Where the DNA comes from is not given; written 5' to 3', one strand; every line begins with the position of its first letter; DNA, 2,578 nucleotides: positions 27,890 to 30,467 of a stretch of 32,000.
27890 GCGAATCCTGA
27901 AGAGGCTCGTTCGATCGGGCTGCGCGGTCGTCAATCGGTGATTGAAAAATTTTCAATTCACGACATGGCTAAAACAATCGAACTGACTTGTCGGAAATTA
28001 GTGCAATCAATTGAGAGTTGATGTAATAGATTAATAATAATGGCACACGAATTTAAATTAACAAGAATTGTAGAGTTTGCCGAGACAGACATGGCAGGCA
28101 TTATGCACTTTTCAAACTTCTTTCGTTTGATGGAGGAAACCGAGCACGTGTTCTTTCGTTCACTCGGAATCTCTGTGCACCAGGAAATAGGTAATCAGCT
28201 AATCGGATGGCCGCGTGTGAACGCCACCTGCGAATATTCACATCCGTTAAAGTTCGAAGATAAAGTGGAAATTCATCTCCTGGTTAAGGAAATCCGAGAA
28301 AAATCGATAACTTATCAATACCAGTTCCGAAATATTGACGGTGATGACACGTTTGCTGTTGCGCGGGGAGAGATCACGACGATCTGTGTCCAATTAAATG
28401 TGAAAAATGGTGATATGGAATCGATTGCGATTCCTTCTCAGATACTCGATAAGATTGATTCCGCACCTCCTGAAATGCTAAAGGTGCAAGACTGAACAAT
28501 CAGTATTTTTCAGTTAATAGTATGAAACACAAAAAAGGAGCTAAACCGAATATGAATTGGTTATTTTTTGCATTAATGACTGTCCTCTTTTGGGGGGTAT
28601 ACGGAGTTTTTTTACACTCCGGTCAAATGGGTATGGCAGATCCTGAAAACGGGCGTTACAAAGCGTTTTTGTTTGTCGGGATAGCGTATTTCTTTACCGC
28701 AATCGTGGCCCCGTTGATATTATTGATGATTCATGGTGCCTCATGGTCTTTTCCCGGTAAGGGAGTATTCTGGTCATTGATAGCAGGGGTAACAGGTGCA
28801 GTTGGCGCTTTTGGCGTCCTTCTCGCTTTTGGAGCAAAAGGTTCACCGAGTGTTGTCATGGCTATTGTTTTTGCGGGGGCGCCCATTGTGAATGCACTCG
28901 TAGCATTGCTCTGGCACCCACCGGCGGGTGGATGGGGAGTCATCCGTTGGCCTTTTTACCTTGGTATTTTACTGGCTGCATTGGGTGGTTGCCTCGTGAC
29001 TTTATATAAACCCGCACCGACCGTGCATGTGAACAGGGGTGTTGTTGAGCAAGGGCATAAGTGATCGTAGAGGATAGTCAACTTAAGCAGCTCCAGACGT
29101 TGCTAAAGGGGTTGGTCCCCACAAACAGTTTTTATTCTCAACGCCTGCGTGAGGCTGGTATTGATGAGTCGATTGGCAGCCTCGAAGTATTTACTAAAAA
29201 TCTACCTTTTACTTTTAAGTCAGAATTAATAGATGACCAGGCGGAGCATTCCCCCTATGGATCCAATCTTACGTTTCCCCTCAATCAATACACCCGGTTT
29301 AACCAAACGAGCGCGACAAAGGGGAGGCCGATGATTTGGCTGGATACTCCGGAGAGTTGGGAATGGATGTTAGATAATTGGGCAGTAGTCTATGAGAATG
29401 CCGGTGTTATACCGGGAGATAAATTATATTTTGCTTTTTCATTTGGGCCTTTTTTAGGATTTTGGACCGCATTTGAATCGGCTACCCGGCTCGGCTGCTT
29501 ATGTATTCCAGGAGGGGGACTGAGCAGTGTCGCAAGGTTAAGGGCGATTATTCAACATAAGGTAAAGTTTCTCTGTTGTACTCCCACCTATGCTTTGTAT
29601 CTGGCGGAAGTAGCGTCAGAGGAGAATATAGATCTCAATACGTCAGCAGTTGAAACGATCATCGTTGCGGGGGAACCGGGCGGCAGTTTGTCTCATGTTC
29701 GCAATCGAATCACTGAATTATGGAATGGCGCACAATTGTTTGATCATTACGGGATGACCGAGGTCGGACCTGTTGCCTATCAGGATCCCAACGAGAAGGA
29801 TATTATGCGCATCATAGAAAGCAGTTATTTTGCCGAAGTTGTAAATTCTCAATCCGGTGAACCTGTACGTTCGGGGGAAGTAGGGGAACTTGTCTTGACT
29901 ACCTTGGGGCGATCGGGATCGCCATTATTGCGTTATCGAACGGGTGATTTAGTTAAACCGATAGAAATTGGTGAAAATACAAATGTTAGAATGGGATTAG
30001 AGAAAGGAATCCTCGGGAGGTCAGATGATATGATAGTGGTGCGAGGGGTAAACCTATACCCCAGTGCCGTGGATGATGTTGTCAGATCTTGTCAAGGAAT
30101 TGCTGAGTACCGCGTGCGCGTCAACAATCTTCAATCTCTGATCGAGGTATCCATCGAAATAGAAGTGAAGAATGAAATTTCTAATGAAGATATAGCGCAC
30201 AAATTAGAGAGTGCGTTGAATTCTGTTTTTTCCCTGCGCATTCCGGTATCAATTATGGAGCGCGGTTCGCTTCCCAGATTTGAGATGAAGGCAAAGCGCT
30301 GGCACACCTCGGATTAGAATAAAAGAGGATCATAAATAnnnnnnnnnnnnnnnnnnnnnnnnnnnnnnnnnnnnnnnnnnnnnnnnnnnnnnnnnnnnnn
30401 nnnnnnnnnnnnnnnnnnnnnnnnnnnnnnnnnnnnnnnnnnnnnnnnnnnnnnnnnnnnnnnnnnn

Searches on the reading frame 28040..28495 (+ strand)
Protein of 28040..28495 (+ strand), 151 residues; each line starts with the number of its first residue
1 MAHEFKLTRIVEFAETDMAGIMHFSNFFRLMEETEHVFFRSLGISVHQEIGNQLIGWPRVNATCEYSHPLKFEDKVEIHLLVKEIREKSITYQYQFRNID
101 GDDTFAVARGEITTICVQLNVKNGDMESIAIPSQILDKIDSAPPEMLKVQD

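Call 4: search_protein_families(library=pfam, proteins=[window:28040-28495:+], max_evalue=0.01)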
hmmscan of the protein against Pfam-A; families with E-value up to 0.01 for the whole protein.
window:28040-28495:+ (151 aa): 3 families
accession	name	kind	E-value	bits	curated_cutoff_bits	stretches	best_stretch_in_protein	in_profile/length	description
PF13279.12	4HBT_2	-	9.1e-15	55.6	25.5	1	11-139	1-111/122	Thioesterase-like superfamily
PF03061.28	4HBT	-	5.8e-09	36.6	20.6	1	20-102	2-76/79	Thioesterase superfamily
PF01643.23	Acyl-ACP_TE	-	0.0059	16.8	23.7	1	5-103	4-102/131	Acyl-ACP thioesterase N-terminal domain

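Call 5: search_protein_families(library=ncbifam, proteins=[window:28040-28495:+], max_evalue=0.01)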
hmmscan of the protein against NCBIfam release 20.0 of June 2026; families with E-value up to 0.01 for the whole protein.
window:28040-28495:+ (151 aa): 4 families
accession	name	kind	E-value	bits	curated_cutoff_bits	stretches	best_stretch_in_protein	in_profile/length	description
TIGR00051.1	TIGR00051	subfamily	1.1e-13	51.5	68.7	1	11-119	4-108/117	YbgC/FadM family acyl-CoA thioesterase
TIGR02799.1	thio_ybgC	equivalog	3.2e-12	46.8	141.35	1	10-136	6-124/126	tol-pal system-associated acyl-CoA thioesterase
NF047424.1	MenI_Staph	exception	3.5e-07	30.2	225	1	11-119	10-114/148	1,4-dihydroxy-2-naphthoyl-CoA hydrolase MenI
NF008065.0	PRK10800.1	equivalog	4.3e-07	30.1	185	1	5-136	6-129/134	tol-pal system-associated acyl-CoA thioesterase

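Call 44: search_solved_structures(query=window:28040-28495:+, max_evalue=0.001)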
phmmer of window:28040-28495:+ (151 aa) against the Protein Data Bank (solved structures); distinct sequences matched with E-value up to 0.001: 15.
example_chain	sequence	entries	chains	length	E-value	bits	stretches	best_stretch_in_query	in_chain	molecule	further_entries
2egi_A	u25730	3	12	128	8.5e-16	61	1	7-138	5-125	Hypothetical protein aq_1494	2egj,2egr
5wh9_A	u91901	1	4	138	2.4e-15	59.6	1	11-134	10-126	4-hydroxybenzoyl-CoA thioesterase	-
5v10_A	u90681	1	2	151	3.9e-09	39.5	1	11-120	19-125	Uncharacterized protein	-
1bvq_A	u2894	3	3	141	2.9e-07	33.4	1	1-116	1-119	PROTEIN (4-HYDROXYBENZOYL COA THIOESTERASE) | 4-hydroxybenzoyl-CoA Thioesterase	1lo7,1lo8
1lo9_A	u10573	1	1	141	1.5e-06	31.1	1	1-116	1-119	4-hydroxybenzoyl-CoA Thioesterase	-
4i4j_A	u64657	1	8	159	1.7e-06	30.9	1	5-118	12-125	ACP-polyene thioesterase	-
2gf6_A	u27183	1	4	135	2.5e-06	30.4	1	5-139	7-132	Conserved hypothetical protein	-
2w3x_A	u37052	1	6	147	3.5e-06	29.9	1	5-135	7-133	CALE7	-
5vpj_A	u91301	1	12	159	1.4e-05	28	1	5-145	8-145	Thioesterase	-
1z54_A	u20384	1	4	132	2.4e-05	27.2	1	7-97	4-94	probable thioesterase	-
9ccr_A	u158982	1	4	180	2.6e-05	27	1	5-145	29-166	Thioesterase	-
4k00_A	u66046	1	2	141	4.5e-05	26.3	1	5-120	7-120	1,4-dihydroxy-2-naphthoyl-CoA hydrolase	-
2hx5_A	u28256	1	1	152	6.1e-05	25.9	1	7-98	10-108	Hypothetical protein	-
6fdg_A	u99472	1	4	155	0.00076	22.3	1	8-118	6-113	4-hydroxybenzoyl-CoA thioesterase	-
3ck1_A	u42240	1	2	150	0.00088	22.1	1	4-102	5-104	Putative thioesterase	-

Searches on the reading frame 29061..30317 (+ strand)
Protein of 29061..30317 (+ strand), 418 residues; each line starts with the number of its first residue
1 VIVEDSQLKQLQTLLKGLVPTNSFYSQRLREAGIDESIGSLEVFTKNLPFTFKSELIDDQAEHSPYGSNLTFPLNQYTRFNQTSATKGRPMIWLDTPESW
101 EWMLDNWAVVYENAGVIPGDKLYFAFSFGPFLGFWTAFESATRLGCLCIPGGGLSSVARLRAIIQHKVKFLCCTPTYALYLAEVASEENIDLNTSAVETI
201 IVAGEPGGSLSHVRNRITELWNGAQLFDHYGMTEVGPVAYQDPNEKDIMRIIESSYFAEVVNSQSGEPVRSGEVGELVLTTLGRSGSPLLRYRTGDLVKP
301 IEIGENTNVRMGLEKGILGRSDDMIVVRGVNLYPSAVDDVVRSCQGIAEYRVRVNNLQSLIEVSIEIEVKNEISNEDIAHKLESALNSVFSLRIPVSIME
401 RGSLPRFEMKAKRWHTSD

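Call 4: search_protein_families(library=pfam, proteins=[window:29061-30317:+], max_evalue=0.01)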
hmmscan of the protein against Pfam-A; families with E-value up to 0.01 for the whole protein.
window:29061-30317:+ (418 aa): 2 families
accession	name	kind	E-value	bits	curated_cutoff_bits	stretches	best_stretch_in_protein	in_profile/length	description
PF14535.12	AMP-binding_C_2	-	3.7e-14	53.2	25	1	329-413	1-91/96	AMP-binding enzyme C-terminal domain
PF00501.34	AMP-binding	-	3.9e-12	46.1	29.9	1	124-279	210-374/384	AMP-binding enzyme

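Call 5: search_protein_families(library=ncbifam, proteins=[window:29061-30317:+], max_evalue=0.01)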
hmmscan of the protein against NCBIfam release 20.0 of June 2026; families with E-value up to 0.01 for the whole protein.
window:29061-30317:+ (418 aa): 46 families (the best 25 are shown)
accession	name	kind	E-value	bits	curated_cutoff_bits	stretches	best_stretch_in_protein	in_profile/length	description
NF041878.1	paak_haloarch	equivalog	7.4e-60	202.7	700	1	4-409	14-417/427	phenylacetate--CoA ligase PaaK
TIGR02155.1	PA_CoA_ligase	equivalog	1.1e-54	185.5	646.3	1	6-413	11-417/422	phenylacetate--CoA ligase PaaK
NF053551.1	FlxY_rubin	equivalog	3.5e-41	141.3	520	1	4-410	10-411/424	flexirubin biosynthesis putative acyl-CoA ligase FlxY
NF045666.1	DVU1553_fam_AMP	equivalog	3.9e-30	105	300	1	142-298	156-308/331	DVU_1553 family AMP-dependent CoA ligase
NF041217.1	BagE_FevW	exception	1.6e-19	70.2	800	1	60-413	55-401/424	bagremycin/ferroverdin synthetase BagE/FevW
TIGR03335.1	F390_ftsA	equivalog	1.5e-15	56.9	458.7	1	21-302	32-310/445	coenzyme F390 synthetase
NF009233.0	PRK12583.1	subfamily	1.5e-11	43.4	832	1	106-352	229-481/558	fatty acid CoA ligase family protein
NF009071.0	PRK12406.1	subfamily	1.2e-10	40.4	701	1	157-406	234-487/510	acyl-CoA synthetase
NF004229.0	PRK05677.1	subfamily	3.3e-10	39.1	879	1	167-406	298-540/563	long-chain-fatty-acid--CoA ligase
TIGR01733.1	AA-adenyl-dom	subfamily_domain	1.5e-09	37.2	317.4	1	145-280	186-325/409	amino acid adenylation domain-containing protein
NF006523.0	PRK08974.1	equivalog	4.8e-08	31.6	884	1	166-405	296-537/561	long-chain-fatty-acid--CoA ligase FadD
NF004837.0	PRK06187.1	subfamily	7.9e-08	31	476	1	160-247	253-335/531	long-chain-fatty-acid--CoA ligase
NF052269.1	Staph_lig_FadD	equivalog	2.6e-07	29.4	650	1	163-350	235-422/499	long-chain-fatty-acid--CoA ligase FadD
NF005220.0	PRK06710.1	equivalog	4e-07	28.5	1116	1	160-347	290-479/563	long-chain-fatty-acid--CoA ligase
NF005797.0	PRK07638.1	equivalog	1.1e-06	27.4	518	1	196-351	254-413/487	acyl-CoA synthetase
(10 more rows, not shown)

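Call 43: search_solved_structures(query=window:29061-30317:+, max_evalue=0.00001)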
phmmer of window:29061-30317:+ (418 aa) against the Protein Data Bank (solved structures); distinct sequences matched with E-value up to 0.00001: 8.
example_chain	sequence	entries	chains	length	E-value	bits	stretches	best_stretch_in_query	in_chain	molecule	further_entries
4r1l_A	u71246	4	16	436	5.9e-47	163.7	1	7-413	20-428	Phenylacetate-coenzyme A ligase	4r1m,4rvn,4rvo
6hdw_A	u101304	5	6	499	2.4e-43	151.8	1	22-413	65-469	2-hydroxyisobutyryl-CoA synthetase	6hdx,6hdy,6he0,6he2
2y4o_A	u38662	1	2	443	2.1e-37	132.2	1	7-406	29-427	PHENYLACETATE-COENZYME A LIGASE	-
2y27_A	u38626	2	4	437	3.4e-37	131.5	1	7-368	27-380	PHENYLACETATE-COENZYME A LIGASE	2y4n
6wuq_A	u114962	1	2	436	3e-16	62.5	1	61-299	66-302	AjiA1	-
6siw_A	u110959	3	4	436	9.2e-15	57.6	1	62-298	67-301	PaaK-like ligase (AMP-dependent synthetase and ligase) | AMP-dependent synthetase and ligase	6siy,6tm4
6siw_B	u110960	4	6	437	9.3e-15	57.6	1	62-298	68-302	PaaK-like ligase (AMP-dependent synthetase and ligase) | AMP-dependent synthetase and ligase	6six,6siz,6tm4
9s3l_A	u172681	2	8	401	2.4e-13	53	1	20-378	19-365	Phenylacetate-CoA ligase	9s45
